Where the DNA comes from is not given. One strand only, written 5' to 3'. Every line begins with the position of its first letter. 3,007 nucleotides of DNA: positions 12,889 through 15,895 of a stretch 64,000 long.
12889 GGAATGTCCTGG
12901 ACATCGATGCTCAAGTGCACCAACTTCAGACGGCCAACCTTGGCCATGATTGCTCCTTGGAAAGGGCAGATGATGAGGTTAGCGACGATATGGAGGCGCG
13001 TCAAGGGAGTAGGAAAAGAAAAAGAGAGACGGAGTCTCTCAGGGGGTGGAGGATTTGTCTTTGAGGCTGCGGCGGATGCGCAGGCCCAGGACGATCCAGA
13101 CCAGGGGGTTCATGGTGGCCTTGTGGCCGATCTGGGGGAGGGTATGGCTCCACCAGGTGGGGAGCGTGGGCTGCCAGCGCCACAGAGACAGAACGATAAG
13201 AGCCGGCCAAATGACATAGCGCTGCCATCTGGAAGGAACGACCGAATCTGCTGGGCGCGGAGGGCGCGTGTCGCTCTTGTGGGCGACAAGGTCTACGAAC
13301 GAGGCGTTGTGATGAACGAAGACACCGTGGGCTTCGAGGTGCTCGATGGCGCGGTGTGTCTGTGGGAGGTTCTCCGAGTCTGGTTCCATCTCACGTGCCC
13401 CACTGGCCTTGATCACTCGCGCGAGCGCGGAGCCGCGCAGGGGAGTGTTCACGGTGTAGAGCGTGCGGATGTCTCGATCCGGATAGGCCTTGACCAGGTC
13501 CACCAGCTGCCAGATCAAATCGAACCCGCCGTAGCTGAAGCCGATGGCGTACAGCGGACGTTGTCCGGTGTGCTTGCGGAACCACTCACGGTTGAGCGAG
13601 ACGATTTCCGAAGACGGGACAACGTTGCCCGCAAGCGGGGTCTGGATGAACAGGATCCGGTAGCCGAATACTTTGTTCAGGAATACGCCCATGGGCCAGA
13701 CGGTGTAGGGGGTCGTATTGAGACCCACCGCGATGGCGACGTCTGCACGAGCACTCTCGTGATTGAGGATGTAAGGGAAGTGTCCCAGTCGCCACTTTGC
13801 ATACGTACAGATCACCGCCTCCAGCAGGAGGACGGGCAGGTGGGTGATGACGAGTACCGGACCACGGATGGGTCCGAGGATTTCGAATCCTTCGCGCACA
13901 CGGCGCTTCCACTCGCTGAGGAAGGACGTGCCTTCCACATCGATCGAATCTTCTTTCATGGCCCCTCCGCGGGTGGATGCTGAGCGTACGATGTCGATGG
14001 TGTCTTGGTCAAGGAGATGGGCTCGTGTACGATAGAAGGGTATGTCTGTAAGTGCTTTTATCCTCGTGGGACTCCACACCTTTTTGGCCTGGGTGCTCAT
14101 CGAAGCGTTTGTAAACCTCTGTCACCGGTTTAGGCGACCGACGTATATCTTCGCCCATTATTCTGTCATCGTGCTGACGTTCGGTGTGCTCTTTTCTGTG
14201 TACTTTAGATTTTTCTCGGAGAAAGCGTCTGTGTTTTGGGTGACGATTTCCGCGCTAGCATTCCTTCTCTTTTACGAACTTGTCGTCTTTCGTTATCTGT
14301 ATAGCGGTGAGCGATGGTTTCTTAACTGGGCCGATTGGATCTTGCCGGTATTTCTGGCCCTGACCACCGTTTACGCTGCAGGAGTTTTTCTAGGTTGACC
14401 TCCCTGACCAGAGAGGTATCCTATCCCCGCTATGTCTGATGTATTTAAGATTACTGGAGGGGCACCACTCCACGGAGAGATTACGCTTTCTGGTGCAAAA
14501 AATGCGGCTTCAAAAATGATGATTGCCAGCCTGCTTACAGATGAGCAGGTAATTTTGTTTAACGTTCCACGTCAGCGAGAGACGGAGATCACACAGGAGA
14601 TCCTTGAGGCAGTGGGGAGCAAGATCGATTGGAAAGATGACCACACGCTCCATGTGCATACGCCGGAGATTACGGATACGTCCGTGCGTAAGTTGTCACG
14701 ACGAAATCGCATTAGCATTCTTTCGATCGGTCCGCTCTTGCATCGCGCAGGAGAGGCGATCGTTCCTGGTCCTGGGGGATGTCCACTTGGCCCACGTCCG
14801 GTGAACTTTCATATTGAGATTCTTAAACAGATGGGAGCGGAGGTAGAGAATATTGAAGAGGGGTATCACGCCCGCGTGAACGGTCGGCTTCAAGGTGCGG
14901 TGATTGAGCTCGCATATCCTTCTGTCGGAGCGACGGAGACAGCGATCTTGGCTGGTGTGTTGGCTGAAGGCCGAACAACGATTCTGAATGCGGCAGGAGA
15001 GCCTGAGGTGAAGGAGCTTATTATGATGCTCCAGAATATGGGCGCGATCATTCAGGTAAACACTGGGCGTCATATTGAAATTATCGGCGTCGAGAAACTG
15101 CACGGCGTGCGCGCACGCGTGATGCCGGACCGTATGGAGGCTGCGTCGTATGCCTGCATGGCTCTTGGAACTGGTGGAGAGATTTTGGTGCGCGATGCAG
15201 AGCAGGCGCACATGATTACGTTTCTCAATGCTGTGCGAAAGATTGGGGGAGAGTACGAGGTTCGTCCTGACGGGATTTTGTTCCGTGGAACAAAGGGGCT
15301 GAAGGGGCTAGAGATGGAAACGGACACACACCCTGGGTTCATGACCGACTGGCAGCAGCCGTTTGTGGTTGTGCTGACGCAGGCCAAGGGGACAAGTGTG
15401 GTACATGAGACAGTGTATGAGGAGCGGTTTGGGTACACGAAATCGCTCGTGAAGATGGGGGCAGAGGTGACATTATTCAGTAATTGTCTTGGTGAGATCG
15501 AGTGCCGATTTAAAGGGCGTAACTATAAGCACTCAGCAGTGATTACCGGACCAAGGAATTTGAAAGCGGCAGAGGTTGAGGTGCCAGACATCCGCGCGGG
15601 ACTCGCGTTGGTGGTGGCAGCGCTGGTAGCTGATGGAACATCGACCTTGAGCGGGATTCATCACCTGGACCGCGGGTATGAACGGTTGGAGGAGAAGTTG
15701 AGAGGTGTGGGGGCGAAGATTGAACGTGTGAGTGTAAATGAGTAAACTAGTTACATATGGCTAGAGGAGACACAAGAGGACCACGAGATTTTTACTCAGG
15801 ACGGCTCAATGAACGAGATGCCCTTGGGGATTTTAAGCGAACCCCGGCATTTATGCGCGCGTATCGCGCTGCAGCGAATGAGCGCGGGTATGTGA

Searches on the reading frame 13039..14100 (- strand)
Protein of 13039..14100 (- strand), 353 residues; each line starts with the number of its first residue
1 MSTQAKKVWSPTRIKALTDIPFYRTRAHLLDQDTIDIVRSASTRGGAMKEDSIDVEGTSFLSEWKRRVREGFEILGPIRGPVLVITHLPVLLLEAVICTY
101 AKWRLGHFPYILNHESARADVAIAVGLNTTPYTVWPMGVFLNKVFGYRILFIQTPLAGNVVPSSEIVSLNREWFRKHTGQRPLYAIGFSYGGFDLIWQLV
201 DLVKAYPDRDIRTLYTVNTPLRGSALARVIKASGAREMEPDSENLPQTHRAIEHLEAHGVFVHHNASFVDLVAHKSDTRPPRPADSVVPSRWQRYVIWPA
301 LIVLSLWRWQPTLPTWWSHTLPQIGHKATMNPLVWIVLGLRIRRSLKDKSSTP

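Call 8: search_protein_families(library=pfam, max_evalue=0.01, proteins=[window:13039-14100:-])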
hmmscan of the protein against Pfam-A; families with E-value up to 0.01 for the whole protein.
window:13039-14100:- (353 aa): 0 families

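Call 9: search_protein_families(library=ncbifam, max_evalue=0.01, proteins=[window:13039-14100:-])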
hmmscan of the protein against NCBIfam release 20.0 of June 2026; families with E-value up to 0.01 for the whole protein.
window:13039-14100:- (353 aa): 0 families

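Call 42: search_protein_families(library=padloc, max_evalue=0.01, proteins=[window:13039-13959:-])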
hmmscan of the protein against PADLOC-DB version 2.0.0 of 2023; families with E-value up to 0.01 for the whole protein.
window:13039-13959:- (306 aa): 0 families

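Call 43: search_protein_families(library=phrogs, max_evalue=0.01, proteins=[window:13039-13959:-])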
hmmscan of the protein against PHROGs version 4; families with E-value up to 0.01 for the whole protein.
window:13039-13959:- (306 aa): 0 families

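Call 58: search_solved_structures(query=A5, max_evalue=1)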
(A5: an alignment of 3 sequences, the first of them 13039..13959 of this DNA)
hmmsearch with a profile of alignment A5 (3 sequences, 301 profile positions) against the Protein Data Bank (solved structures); distinct sequences matched with E-value up to 1: 2.
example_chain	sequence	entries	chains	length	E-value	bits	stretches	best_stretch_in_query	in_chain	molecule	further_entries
7x2p_A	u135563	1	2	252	0.066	15.5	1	137-206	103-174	Putative lipase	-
3lp5_A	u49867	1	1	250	0.12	14.7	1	113-203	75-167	Putative cell surface hydrolase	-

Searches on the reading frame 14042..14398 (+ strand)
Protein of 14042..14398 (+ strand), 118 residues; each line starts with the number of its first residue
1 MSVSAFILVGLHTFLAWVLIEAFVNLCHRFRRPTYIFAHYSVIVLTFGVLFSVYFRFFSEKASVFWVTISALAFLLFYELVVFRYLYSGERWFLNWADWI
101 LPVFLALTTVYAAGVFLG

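Call 8: search_protein_families(library=pfam, max_evalue=0.01, proteins=[window:14042-14398:+])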
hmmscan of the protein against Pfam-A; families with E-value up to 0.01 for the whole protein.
window:14042-14398:+ (118 aa): 0 families

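Call 9: search_protein_families(library=ncbifam, max_evalue=0.01, proteins=[window:14042-14398:+])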
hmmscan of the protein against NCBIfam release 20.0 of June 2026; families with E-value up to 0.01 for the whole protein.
window:14042-14398:+ (118 aa): 0 families

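Call 42: search_protein_families(library=padloc, max_evalue=0.01, proteins=[window:14042-14398:+])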
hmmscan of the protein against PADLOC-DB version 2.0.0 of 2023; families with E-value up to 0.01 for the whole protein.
window:14042-14398:+ (118 aa): 0 families

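Call 43: search_protein_families(library=phrogs, max_evalue=0.01, proteins=[window:14042-14398:+])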
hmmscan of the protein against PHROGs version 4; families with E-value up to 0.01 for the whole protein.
window:14042-14398:+ (118 aa): 0 families

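Call 64: find_homologous_proteins(query=window:14042-14395:+, max_evalue=0.001)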
Query window:14042-14395:+ (118 aa): 34 proteins with E <= 0.001 among 52 candidates.
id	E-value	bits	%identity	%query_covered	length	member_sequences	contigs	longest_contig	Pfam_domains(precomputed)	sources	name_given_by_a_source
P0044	6.3e-66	239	97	100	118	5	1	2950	-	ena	-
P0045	3.9e-47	178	68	97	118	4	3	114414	-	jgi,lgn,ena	jgi:hypothetical protein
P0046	1.6e-44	169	67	97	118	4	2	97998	-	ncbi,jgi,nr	ncbi:MAG: hypothetical protein HQ488_04910 [Parcubacteria group bacterium]|nr:hypothetical protein [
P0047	1.2e-40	157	62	98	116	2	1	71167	-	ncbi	-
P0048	7.3e-39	151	60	98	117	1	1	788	-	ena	-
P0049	3.3e-36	143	58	99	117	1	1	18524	-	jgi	jgi:TRAP-type uncharacterized transport system fused permease subunit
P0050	4.8e-36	142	53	99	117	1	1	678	-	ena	-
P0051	3.3e-34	136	54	100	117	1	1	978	-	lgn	-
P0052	1.2e-33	134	55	95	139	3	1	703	-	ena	-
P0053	1.2e-33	134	56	95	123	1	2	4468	-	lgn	-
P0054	1.4e-33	134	58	97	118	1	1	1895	-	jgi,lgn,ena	-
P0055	2.0e-33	134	55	95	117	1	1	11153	-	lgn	-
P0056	4.3e-33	133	57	99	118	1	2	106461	-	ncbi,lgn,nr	ncbi:hypothetical protein HYV70_04795 [Candidatus Uhrbacteria bacterium]|nr:hypothetical protein [Ca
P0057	6.1e-33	132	56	97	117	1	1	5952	-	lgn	-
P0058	2.3e-32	130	58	95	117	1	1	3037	-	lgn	-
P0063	3.4e-31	126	53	98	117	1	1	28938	-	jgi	jgi:hypothetical protein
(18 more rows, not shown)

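Call 65: find_encoding_contigs(protein=P0056, flank=10000, max_places=2)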
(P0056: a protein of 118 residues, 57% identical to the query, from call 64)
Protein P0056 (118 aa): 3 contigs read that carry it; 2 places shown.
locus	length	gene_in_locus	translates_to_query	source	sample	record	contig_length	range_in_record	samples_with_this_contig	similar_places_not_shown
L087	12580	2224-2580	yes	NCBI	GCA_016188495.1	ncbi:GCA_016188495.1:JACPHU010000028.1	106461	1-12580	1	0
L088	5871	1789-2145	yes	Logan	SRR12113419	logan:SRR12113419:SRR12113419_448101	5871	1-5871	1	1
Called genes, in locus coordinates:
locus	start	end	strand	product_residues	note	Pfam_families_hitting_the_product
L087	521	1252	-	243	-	-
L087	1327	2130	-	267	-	PF20257:SAM_HAT_C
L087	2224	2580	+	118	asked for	-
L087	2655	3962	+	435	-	PF00275:EPSP_synthase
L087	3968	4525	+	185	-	-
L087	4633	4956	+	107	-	-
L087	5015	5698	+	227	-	PF02163:Peptidase_M50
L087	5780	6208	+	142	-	PF00164:Ribosom_S12_S23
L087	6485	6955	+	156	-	PF00177:Ribosomal_S7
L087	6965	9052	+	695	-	PF00009:GTP_EFTU, PF03144:GTP_EFTU_D2, PF22042:EF-G_D2, PF14492:EFG_III, PF16658:RF3_C, PF03764:EFG_IV, PF00679:EFG_C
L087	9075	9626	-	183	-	PF08123:DOT1 (weak), PF06325:PrmA (weak)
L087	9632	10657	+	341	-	PF01636:APH, PF01633:Choline_kinase (weak)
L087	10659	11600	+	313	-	PF01875:Memo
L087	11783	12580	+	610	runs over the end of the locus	-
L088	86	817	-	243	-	-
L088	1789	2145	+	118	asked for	-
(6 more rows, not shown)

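Call 66: find_encoding_contigs(protein=P0049, flank=10000, max_places=2)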
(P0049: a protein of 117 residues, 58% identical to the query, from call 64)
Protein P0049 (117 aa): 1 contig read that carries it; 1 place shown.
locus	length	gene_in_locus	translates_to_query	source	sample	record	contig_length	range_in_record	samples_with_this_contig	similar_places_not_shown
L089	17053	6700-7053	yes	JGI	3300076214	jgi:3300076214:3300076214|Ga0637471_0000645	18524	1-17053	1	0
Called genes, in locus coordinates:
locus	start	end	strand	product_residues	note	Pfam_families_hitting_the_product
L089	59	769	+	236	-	PF24827:AstE_AspA_cat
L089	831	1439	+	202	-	PF00583:Acetyltransf_1 (weak)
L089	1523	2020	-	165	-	-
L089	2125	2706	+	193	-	-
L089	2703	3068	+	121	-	-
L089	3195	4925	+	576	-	PF04134:DCC1-like, PF06762:LMF1, PF25179:LMF1_C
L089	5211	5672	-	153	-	-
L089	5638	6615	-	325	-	-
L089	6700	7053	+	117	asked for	-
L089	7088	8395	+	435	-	PF00275:EPSP_synthase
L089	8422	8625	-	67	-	-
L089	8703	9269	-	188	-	-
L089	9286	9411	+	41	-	-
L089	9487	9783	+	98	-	PF04365:BrnT_toxin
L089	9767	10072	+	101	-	PF12441:CopG_antitoxin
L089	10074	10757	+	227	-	PF02163:Peptidase_M50 (weak)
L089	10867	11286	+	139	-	PF00164:Ribosom_S12_S23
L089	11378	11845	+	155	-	PF00177:Ribosomal_S7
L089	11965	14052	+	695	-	PF00009:GTP_EFTU, PF03144:GTP_EFTU_D2, PF22042:EF-G_D2, PF14492:EFG_III, PF16658:RF3_C, PF03764:EFG_IV, PF00679:EFG_C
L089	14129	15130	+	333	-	PF01636:APH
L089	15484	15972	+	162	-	PF02604:PhdYeFM_antitox (faint)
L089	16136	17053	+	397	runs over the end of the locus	PF00009:GTP_EFTU, PF03144:GTP_EFTU_D2, PF03143:GTP_EFTU_D3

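Call 67: find_encoding_contigs(protein=P0063, flank=10000, max_places=2)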
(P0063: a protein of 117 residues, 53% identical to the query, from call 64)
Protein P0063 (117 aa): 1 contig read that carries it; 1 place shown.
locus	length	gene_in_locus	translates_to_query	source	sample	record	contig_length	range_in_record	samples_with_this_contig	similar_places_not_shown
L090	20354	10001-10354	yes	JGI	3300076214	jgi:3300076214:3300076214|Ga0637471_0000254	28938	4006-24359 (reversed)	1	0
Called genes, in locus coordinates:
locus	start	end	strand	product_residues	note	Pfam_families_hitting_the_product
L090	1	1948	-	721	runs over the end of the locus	PF00795:CN_hydrolase, PF02540:NAD_synthase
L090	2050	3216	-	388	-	PF15891:Nuc_deoxyri_tr2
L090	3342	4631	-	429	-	PF17767:NAPRTase_N, PF04095:NAPRTase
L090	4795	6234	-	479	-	PF01467:CTP_transf_like (weak), PF01513:NAD_kinase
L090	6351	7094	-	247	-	PF00857:Isochorismatase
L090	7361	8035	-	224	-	PF00293:NUDIX, PF19368:WHD_AraR, PF21906:WHD_NrtR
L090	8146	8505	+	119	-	-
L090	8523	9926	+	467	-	PF00999:Na_H_Exchanger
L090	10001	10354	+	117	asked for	-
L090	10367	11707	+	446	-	PF00275:EPSP_synthase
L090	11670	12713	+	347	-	-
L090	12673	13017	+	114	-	-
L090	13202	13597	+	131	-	PF01909:NTP_transf_2, PF18765:Polbeta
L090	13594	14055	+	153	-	PF01934:HepT-like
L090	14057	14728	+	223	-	PF02163:Peptidase_M50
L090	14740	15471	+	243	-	-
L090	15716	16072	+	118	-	PF00164:Ribosom_S12_S23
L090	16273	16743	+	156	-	PF00177:Ribosomal_S7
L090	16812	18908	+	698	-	PF00009:GTP_EFTU, PF03144:GTP_EFTU_D2, PF22042:EF-G_D2, PF14492:EFG_III, PF16658:RF3_C, PF03764:EFG_IV, PF00679:EFG_C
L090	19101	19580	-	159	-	-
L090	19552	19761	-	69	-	-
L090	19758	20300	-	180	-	-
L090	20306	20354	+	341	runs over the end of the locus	PF01636:APH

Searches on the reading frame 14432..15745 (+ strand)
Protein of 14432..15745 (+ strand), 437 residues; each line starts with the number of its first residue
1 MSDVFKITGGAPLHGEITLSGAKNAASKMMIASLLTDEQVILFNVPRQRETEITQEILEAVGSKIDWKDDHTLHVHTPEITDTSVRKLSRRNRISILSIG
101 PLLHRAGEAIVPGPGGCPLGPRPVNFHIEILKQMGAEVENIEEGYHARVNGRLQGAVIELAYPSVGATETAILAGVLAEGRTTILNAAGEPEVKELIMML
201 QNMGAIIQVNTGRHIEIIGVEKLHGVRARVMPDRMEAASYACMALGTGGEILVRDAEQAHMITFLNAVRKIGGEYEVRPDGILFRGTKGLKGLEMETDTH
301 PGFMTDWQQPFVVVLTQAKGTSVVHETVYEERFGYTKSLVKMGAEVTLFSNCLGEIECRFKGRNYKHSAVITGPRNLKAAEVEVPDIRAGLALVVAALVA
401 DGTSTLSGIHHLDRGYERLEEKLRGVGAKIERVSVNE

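Call 10: find_encoding_contigs(protein=window:14432-15745:+, flank=10000, max_places=10)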
Protein window:14432-15745:+ (437 aa): no gene with exactly this product is on record in the collection.

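Call 11: find_related_loci(query=window:14432-15742:+, collection=genome_contigs, flank=10000)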
Query window:14432-15742:+ (437 aa) in genome_contigs; peptide patterns used: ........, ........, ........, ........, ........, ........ (x = any residue, [..] = any of these).
600 stretches matched a pattern (row limit reached: there are more); 598 encode a relative of the query (tblastn E <= 1e-3); the best 80 are kept; 80 distinct loci.
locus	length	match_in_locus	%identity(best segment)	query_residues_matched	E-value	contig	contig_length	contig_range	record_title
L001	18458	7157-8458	74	3-436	0e+0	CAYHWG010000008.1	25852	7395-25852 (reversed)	MAG TPA_asm: uncultured Gammaproteobacteria bacterium isolate ERP119705_co15_652 genome assembly, contig: NODE_1631_leng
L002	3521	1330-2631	74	1-434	0e+0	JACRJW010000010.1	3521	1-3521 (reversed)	MAG: Candidatus Uhrbacteria bacterium isolate NC_groundwater_1839_Pr3_B-0.1um_53_10 SR-2_scaffold_141_449320, whole geno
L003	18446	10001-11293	73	3-433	0e+0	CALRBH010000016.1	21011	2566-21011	MAG: Candidatus Uhrbacteria bacterium RIFOXYB12_FULL_58_10 isolate ZH-03nov15-118 genome assembly, contig: ZH-3nov15-C25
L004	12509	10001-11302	70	1-434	0e+0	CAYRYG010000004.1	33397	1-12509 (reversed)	MAG TPA_asm: uncultured Gammaproteobacteria bacterium isolate SRP062349_co5_1 genome assembly, contig: NODE_312_length_3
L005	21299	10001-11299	71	3-435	0e+0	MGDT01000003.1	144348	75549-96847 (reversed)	MAG: Candidatus Uhrbacteria bacterium RIFCSPHIGHO2_01_FULL_63_20 rifcsphigho2_01_scaffold_2148, whole genome shotgun seq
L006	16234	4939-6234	69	3-434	0e+0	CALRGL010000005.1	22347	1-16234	MAG: Candidatus Uhrbacteria bacterium RIFOXYB12_FULL_58_10 isolate ZH-bin-156 genome assembly, contig: ZH-15May19-c5521,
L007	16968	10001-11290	70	4-433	0e+0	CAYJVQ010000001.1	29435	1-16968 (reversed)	MAG TPA_asm: uncultured Gammaproteobacteria bacterium isolate ERP125453_co1_318 genome assembly, contig: NODE_1338_lengt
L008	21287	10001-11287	75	1-429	0e+0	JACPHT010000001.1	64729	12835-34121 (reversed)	MAG: Candidatus Uhrbacteria bacterium isolate NC_groundwater_421_Ag_B-0.1um_41_26 GD18-4_B1_scaffold_17425, whole genome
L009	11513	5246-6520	66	5-430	0e+0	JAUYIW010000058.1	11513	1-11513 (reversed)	MAG: Candidatus Uhrbacteria bacterium isolate C24_metabat.bin.112 C24_k141_951418, whole genome shotgun sequence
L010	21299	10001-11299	76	1-433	0e+0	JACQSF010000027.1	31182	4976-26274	MAG: Candidatus Uhrbacteria bacterium isolate NC_groundwater_1378_Ag_S-0.2um_51_101 S_p2_S4_coassembly_k141_3000243, who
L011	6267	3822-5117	56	5-434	9e-161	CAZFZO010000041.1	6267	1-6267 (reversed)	MAG TPA_asm: uncultured Candidatus Saccharibacteria bacterium isolate SRP278252_co1_151 genome assembly, contig: NODE_24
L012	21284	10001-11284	57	5-433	6e-157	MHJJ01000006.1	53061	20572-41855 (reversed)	MAG: Candidatus Harrisonbacteria bacterium RIFCSPLOWO2_01_FULL_44_18 rifcsplowo2_01_scaffold_3051, whole genome shotgun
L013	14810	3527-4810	56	5-433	3e-153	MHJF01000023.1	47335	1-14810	MAG: Candidatus Harrisonbacteria bacterium RIFCSPHIGHO2_02_FULL_40_20 rifcsphigho2_02_scaffold_4420, whole genome shotgu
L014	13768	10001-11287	54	5-433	8e-153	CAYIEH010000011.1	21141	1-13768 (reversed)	MAG TPA_asm: uncultured Candidatus Saccharibacteria bacterium isolate ERP119705_co18_240 genome assembly, contig: NODE_2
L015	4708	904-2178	55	5-432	3e-155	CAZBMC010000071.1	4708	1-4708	MAG TPA_asm: uncultured Gammaproteobacteria bacterium isolate SRP329715_co1_47 genome assembly, contig: NODE_28624_lengt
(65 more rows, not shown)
